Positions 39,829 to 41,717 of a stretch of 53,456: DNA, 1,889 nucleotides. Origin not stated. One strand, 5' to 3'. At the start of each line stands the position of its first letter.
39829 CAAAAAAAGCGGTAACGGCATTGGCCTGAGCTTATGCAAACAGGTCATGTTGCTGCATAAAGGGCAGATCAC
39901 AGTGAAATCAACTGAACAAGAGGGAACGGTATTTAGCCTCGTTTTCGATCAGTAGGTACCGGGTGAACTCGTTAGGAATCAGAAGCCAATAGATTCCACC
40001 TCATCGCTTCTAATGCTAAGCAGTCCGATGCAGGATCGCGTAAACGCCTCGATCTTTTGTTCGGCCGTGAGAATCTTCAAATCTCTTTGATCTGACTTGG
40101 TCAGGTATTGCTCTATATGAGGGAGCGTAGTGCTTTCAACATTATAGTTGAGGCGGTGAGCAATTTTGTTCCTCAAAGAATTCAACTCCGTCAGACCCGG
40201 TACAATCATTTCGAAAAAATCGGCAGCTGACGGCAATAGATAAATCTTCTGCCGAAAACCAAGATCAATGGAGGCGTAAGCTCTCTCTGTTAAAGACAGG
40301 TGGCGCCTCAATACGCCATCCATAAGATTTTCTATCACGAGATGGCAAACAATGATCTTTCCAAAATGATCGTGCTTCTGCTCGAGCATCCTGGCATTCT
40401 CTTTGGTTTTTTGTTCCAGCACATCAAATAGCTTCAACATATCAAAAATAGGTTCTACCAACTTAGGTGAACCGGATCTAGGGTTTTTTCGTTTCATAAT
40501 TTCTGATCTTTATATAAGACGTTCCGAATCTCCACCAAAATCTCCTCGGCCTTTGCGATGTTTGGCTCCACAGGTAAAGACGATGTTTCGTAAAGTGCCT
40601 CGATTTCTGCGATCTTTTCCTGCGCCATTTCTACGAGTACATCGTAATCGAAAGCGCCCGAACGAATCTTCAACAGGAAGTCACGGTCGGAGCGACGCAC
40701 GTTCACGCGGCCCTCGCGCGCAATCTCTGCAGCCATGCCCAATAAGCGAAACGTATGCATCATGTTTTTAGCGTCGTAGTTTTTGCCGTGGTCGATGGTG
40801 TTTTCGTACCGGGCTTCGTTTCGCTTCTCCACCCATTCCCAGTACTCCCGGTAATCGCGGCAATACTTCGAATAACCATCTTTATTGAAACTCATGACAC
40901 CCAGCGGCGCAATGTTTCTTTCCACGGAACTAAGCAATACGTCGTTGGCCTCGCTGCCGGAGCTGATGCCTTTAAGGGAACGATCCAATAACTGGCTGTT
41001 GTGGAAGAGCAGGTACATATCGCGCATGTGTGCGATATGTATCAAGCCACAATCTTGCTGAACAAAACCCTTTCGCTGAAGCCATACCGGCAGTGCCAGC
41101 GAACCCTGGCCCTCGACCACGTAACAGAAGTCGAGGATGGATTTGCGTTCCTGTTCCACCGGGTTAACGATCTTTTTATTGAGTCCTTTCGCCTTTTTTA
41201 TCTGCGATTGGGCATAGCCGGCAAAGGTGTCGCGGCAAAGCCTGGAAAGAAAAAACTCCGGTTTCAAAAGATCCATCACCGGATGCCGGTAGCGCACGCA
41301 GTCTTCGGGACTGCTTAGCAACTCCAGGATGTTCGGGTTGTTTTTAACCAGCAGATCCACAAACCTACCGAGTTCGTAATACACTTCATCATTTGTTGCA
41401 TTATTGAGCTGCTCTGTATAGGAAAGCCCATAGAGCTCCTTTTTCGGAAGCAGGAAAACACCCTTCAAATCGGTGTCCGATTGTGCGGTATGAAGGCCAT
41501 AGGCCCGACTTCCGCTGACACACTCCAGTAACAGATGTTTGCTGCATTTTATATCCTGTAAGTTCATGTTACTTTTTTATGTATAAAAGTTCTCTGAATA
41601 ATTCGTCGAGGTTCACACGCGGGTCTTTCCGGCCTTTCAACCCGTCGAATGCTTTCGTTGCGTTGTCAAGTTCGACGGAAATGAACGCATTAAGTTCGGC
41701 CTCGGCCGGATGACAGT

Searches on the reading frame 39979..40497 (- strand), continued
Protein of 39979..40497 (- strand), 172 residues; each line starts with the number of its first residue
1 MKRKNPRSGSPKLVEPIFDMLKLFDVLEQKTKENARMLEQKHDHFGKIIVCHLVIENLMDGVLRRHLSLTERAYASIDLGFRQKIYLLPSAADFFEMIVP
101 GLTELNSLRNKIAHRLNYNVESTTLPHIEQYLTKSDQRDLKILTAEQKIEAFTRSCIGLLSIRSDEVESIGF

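Call 44: find_encoding_contigs(protein=P0008, flank=6000, max_places=3)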
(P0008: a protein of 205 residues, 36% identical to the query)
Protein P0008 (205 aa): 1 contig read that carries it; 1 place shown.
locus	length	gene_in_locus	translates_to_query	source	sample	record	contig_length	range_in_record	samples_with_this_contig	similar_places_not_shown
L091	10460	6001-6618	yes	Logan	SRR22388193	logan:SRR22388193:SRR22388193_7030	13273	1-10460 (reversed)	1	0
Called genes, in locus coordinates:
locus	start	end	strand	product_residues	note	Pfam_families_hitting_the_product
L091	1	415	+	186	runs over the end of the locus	-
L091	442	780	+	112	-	PF00436:SSB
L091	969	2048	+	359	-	PF02086:MethyltransfD12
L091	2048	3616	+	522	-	PF02518:HATPase_c (weak), PF13589:HATPase_c_3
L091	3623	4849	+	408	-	PF13175:AAA_15, PF13304:AAA_21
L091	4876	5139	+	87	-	-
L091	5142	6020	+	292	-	-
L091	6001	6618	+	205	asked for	-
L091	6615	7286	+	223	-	-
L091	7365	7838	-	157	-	PF00579:tRNA-synt_1b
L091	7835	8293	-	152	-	PF18143:HAD_SAK_2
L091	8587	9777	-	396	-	PF00750:tRNA-synt_1d (faint)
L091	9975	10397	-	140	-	-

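Call 47: search_protein_families(library=pfam, proteins=[L088:3-1235:+, L091:5142-6020:+, L091:6615-7286:+, L089:1860-2537:+, L004:5432-5998:+, L005:7418-7990:+], max_evalue=0.1)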
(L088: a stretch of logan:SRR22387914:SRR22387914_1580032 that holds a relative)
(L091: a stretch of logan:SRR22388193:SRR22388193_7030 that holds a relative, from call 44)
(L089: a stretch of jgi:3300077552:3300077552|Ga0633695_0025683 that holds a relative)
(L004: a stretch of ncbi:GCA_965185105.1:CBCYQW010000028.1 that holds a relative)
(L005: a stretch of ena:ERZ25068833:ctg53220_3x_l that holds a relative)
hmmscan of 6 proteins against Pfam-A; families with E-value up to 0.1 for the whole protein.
L088:3-1235:+ (410 aa): 5 families
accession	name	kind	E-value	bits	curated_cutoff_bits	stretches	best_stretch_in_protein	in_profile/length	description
PF13175.12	AAA_15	-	8.1e-21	75.5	32.1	2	254-340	291-374/374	AAA ATPase domain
PF13304.12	AAA_21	-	2.6e-13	51.1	27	2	259-340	221-303/304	AAA domain, putative AbiEii toxin, Type IV TA system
PF13476.12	AAA_23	-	9.6e-05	23.5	27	1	3-198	2-174/201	AAA domain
PF02463.25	SMC_N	-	0.00086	19.2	40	1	2-41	4-45/220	RecF/RecN/SMC N terminal domain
PF13555.12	AAA_29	-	0.015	15.5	27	0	16-46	16-48/61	P-loop containing region of AAA domain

L091:5142-6020:+ (292 aa): 1 family
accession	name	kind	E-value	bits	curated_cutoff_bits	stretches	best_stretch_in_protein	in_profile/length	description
PF18742.7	DpnII-MboI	-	8.1e-05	22.7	27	1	191-252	65-126/150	REase_DpnII-MboI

L091:6615-7286:+ (223 aa): 1 family
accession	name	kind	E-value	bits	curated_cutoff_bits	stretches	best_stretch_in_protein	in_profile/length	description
PF18735.6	HEPN_RiboL-PSP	-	0.00021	21.7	28.4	1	69-179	34-169/191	RiboL-PSP-HEPN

L089:1860-2537:+ (225 aa): 2 families
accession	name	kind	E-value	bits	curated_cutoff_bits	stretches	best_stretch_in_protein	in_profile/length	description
PF18739.6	HEPN_Apea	-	0.00012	22.9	24.4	1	69-173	1-103/136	Apea-like HEPN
PF18735.6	HEPN_RiboL-PSP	-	0.015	15.6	28.4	1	67-176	34-125/191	RiboL-PSP-HEPN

L004:5432-5998:+ (188 aa): 2 families
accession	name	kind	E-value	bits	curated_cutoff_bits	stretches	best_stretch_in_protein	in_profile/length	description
PF13451.12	zf_Tbcl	-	2.3e-11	43.9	24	1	93-140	3-47/48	Probable treble clef domain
PF24485.1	zf-C2H2_DHX34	-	0.098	13.1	27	1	96-108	3-15/25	DHX34-like, C2H2-type zinc finger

L005:7418-7990:+ (190 aa): 4 families
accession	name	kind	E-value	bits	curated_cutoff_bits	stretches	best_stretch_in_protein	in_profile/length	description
PF13451.12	zf_Tbcl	-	2.9e-10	40.4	24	1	95-142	3-47/48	Probable treble clef domain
PF18912.6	DZR_2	-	0.026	14.8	27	0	127-141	6-20/56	Double zinc ribbon domain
PF25164.1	CoiA_N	-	0.063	13.2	26.3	1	9-26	12-29/50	Competence protein CoiA, N-terminal domain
PF14353.12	CpXC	-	0.068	13.6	25.4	0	50-76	26-52/121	CpXC protein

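Call 48: search_protein_families(library=padloc, proteins=[L088:3-1235:+, L091:5142-6020:+, L091:6615-7286:+, L091:3623-4849:+, L091:2048-3616:+, P0005, P0007, P0008, P0030, P0040], max_evalue=0.01)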
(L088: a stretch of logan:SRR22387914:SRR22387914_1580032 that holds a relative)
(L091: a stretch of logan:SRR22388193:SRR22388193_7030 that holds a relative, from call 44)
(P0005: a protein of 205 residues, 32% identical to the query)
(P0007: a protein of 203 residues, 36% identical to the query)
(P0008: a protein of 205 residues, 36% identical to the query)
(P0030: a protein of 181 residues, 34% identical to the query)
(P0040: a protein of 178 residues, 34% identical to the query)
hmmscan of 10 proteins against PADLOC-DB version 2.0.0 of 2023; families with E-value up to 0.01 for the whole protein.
L088:3-1235:+ (410 aa): 113 families (the best 25 are shown)
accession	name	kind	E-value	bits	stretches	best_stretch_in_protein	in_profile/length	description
PDLC02979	AriA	-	4.8e-23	80.5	1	2-340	5-373/373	-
PDLC02336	AbiLi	-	8.7e-17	59.7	1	2-342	4-294/340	AbiLi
PDLC04609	PDC-M38A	-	1.1e-16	59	2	244-346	224-326/371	-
PDLC02980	AriA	-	1.5e-16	59.2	2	257-341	220-304/304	-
PDLC02358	Old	-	5.9e-16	56.4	2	2-51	6-54/578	Old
PDLC03878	NsnB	-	8.6e-16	56.6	1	2-341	4-282/345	-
PDLC04176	HEC-01A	-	1.3e-15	55.7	1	2-366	5-347/371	-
PDLC02335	AbiLi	-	1.3e-14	52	1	2-359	52-259/326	AbiLi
PDLC04541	PDC-M25A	-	3.6e-13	47.4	2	2-42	4-43/380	-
PDLC00069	GajA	-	4.5e-13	46.5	2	2-50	5-53/687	AAA ATPase domain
PDLC04608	PDC-M38A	-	8.7e-13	46.7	2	2-110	7-119/367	-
PDLC00067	GajA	-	1.5e-12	44.8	2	4-48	9-52/604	AAA ATPase domain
PDLC04611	PDC-M38A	-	5.7e-12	43.8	2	3-42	5-44/383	-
PDLC04135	mad3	-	7.3e-12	43.5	1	2-369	4-357/374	mads_3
PDLC00065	GajA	-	1.1e-11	42.3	2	259-369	287-415/670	AAA ATPase domain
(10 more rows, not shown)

L091:5142-6020:+ (292 aa): 2 families
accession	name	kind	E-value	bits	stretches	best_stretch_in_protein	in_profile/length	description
PDLC02411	Aga_Helical-REase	-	0.0002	18.7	1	166-237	270-339/378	Class II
PDLC02407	Aga_Helical-REase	-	0.0047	14.4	0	158-244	274-358/401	Class II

L091:6615-7286:+ (223 aa): 0 families

L091:3623-4849:+ (408 aa): 103 families (the best 25 are shown)
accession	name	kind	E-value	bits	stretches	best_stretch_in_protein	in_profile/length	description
PDLC02979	AriA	-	4.4e-24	84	2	1-104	1-87/373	-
PDLC02336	AbiLi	-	1.1e-17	62.7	2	5-139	4-137/340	AbiLi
PDLC02980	AriA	-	6e-17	60.6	2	238-338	220-302/304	-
PDLC04176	HEC-01A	-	1e-16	59.3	1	1-361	1-343/371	-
PDLC00069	GajA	-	1.1e-14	51.8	2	1-51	1-51/687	AAA ATPase domain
PDLC03878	NsnB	-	2.8e-14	51.7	1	4-336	3-278/345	-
PDLC00091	GajA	-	1.6e-13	48.3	2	293-360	297-363/627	AAA ATPase domain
PDLC02358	Old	-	2.6e-13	47.6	2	1-50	2-50/578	Old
PDLC04609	PDC-M38A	-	4.1e-13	47.3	2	232-344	215-325/371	-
PDLC02335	AbiLi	-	1e-12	45.7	1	5-357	52-258/326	AbiLi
PDLC00070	GajA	-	1.3e-12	45.2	2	1-49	1-48/596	AAA ATPase domain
PDLC00067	GajA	-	8.8e-12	42.3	2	2-50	4-51/604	AAA ATPase domain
PDLC00090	GajA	-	1.6e-11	41.7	2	1-143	1-142/659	AAA ATPase domain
PDLC00066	GajA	-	1.8e-11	41.3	2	294-361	280-343/567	AAA ATPase domain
PDLC00096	GajA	-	2.1e-11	41.3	2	246-364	236-363/630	AAA ATPase domain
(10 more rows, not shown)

L091:2048-3616:+ (522 aa): 4 families
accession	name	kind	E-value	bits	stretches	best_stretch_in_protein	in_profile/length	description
PDLC03419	REase_II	-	1.4e-10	38.2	1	9-125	7-127/695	Type II restriction enzyme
PDLC03966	TmtA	-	3.2e-05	19.9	1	22-116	38-136/1655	-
PDLC03968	TmtA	-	0.0042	12.7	1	31-111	78-152/1486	-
PDLC03971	TmtA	-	0.0048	12.4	1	32-115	58-142/1782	-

P0005 (205 aa): 0 families

P0007 (203 aa): 1 family
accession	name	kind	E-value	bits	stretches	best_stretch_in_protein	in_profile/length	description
PDLC01359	Csm6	-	0.0032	14.8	1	98-147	262-307/316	CAS-III; associated_signaling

P0008 (205 aa): 0 families

P0030 (181 aa): 0 families

P0040 (178 aa): 0 families

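Call 60: search_dna_similar(query=window:39979-40497:-, collection=phages, mode=protein, max_evalue=0.001, max_rows=15)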
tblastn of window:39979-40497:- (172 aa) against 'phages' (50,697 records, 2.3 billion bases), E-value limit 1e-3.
No match.

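Call 61: search_dna_similar(query=window:39979-40497:-, collection=plasmids, mode=protein, max_evalue=0.001, max_rows=15)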
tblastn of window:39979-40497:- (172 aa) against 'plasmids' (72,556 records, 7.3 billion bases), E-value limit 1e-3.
Records with a match: 2; places in all: 2; records where one place covers at least 80% of the query: 0.
Best place of each record, by identity: <60% 2.
By first word of the organism name: Acinetobacter 2.
By predicted mobility (MOB-suite, as given by PLSDB): non-mobilizable 2.
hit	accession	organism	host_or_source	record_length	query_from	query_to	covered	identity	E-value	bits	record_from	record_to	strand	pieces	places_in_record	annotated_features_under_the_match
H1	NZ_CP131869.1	Acinetobacter pittii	-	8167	37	168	77%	31.3%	1e-8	60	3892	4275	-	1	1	hypothetical protein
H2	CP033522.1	Acinetobacter pittii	Homo sapiens,Bacterial culture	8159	37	168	77%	27.1%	5e-4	47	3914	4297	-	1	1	hypothetical protein (x2)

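Call 86: list_cluster_members(proteins=[P0001, P0002, P0003, P0152])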
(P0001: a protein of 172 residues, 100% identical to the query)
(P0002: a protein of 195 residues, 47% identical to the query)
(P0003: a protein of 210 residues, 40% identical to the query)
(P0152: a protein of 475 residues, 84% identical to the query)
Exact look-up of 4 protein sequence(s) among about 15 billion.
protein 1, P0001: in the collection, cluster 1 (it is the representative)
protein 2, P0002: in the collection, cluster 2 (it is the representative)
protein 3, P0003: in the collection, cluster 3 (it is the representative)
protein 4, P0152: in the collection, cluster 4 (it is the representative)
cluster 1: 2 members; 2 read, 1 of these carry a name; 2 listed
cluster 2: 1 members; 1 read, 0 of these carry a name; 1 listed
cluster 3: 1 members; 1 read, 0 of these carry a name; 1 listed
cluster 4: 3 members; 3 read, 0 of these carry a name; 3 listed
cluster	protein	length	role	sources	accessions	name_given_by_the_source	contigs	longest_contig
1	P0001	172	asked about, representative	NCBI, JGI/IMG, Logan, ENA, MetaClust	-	\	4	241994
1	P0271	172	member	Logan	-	-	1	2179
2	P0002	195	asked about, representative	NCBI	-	-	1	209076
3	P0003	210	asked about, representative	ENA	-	-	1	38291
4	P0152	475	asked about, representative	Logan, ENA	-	-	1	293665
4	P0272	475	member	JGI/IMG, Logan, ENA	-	-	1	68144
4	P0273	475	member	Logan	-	-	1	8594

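Call 87: get_annotated_region(hit=H1, flank=4000)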
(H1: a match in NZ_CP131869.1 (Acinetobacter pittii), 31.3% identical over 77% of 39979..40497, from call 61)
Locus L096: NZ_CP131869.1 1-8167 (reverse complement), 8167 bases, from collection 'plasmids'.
description: Acinetobacter pittii strain 2012N08-034 plasmid p2012N08-034-2, complete sequence
organism: Acinetobacter pittii (NCBI taxid 48296)
taxonomy: Bacteria; Pseudomonadota; Gammaproteobacteria; Moraxellales; Moraxellaceae; Acinetobacter; Acinetobacter pittii
host: -; source: -; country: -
typing (MOB-suite, as given by PLSDB): non-mobilizable; replicon rep_cluster_2359
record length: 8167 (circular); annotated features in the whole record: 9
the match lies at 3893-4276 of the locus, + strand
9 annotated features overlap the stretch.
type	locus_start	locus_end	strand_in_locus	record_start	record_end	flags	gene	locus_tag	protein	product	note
CDS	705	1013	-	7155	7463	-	-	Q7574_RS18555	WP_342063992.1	hypothetical protein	-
CDS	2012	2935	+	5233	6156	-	repM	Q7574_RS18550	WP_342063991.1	replication initiation protein RepM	GO:0006270 - DNA replication initiation [Evidence IEA]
CDS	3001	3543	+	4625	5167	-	-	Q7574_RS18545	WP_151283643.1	plasmid replication DNA-binding protein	-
CDS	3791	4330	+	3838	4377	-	-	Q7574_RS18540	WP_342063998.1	hypothetical protein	-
CDS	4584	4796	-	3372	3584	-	-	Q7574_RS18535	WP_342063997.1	hypothetical protein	-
CDS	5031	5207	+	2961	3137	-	-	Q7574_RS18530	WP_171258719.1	hypothetical protein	-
CDS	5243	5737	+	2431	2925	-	-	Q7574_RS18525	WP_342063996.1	acetyltransferase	-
CDS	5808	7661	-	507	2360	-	-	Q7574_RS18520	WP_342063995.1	type IV secretion system DNA-binding domain-containing protein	-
CDS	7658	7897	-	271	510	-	-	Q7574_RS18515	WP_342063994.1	hypothetical protein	-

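Call 90: fold_search(model_id=the predicted structure, library=viral)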
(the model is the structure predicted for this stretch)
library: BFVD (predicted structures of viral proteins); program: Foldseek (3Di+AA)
matches with E <= 10: 181; with E <= 0.001: 0
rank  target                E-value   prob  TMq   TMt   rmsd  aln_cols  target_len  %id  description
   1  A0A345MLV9            2.4e-01  0.28  0.21  0.20  18.7       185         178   10  (no name in the UniProt tables at hand)
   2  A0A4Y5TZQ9            3.1e-01  0.92  0.45  0.48  10.4       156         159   12  (no name in the UniProt tables at hand)
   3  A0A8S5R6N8            5.5e-01  0.16  0.22  0.22  18.7       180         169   11  Uncharacterized protein [virus sp. ctah610]
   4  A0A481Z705            6.7e-01  0.30  0.26  0.14  11.6       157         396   12  Src-like 3 domain protein [Pithovirus LCPAC302]
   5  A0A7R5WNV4            7.1e-01  0.16  0.23  0.12  16.9       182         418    9  Uncharacterized protein [Diachasmimorpha longicaudata entomopoxvirus]
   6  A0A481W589            8.3e-01  0.12  0.18  0.19  17.6       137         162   12  Uncharacterized protein [Pseudomonas phage Psa21]
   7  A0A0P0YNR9            1.2e+00  0.12  0.23  0.20  18.0       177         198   14  (no name in the UniProt tables at hand)
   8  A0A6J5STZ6            1.3e+00  0.10  0.22  0.10  21.9       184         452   14  Uncharacterized protein [uncultured Caudovirales phage]
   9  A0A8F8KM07            1.6e+00  0.07  0.19  0.10  19.8       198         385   12  BTB/POZ KCTD-like protein [Clandestinovirus]
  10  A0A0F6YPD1            1.6e+00  0.18  0.28  0.26  14.4       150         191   11  Uncharacterized protein [Sinorhizobium phage phiN3]
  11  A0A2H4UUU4            1.6e+00  0.08  0.17  0.18  18.5       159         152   12  Uncharacterized protein [Bodo saltans virus]
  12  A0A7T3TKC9            1.9e+00  0.10  0.20  0.24  11.7       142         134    9  (no name in the UniProt tables at hand)
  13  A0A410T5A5            1.9e+00  0.08  0.19  0.21  22.7       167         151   10  Uncharacterized protein [Acinetobacter phage Henu6]
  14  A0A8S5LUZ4            1.9e+00  0.05  0.14  0.11  17.6       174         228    9  Uncharacterized protein [Siphoviridae sp. ctMsr1]
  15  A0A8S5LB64            1.9e+00  0.04  0.15  0.13  15.4       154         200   10  Uncharacterized protein [Siphoviridae sp. ctXOZ1]
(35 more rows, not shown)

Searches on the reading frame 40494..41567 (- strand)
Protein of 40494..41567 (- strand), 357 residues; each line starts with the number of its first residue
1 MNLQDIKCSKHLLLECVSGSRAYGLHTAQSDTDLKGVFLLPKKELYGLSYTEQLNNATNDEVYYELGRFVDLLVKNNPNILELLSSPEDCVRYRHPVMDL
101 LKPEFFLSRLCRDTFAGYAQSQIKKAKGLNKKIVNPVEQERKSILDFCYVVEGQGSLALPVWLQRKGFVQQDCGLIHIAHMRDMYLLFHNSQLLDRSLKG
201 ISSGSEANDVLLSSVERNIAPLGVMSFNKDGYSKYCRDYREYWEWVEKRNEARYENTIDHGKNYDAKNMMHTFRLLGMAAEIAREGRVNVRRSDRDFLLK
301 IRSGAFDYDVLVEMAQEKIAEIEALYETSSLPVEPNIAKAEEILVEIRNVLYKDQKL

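Call 3: search_protein_families(library=pfam, proteins=[window:40494-41567:-], max_evalue=1)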
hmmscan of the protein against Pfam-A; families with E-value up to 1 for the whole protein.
window:40494-41567:- (357 aa): 3 families
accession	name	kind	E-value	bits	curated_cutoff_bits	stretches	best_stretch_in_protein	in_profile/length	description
PF10127.15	RlaP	-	1.3e-23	84.5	23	1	11-126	19-140/249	RNA repair pathway DNA polymerase beta family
PF19122.5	DUF5806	-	0.11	12.8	33.5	1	289-352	79-144/148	Family of unknown function (DUF5806)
PF01909.29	NTP_transf_2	-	0.14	13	21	0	17-44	19-46/93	Nucleotidyltransferase domain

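Call 4: search_protein_families(library=ncbifam, proteins=[window:40494-41567:-], max_evalue=1)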
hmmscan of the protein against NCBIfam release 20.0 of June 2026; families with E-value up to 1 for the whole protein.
window:40494-41567:- (357 aa): 2 families
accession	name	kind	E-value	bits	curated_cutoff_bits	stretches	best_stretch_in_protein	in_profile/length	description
NF047752.1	MntA_antitoxin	equivalog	0.039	13.8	60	1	18-76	13-63/106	type VII toxin-antitoxin system MntA family adenylyltransferase antitoxin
NF007153.0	PRK09588.1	equivalog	0.039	12.9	407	1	129-185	219-276/379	RNA ligase RtcB family protein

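Call 5: search_protein_families(library=padloc, proteins=[window:40494-41567:-], max_evalue=1)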
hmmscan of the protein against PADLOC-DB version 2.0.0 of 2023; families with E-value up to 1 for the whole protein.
window:40494-41567:- (357 aa): 0 families

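Call 46: search_solved_structures(query=window:40494-41567:-, max_evalue=0.01, show_alignments=1)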
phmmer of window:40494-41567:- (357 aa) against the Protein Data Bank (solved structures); distinct sequences matched with E-value up to 0.01: 0.
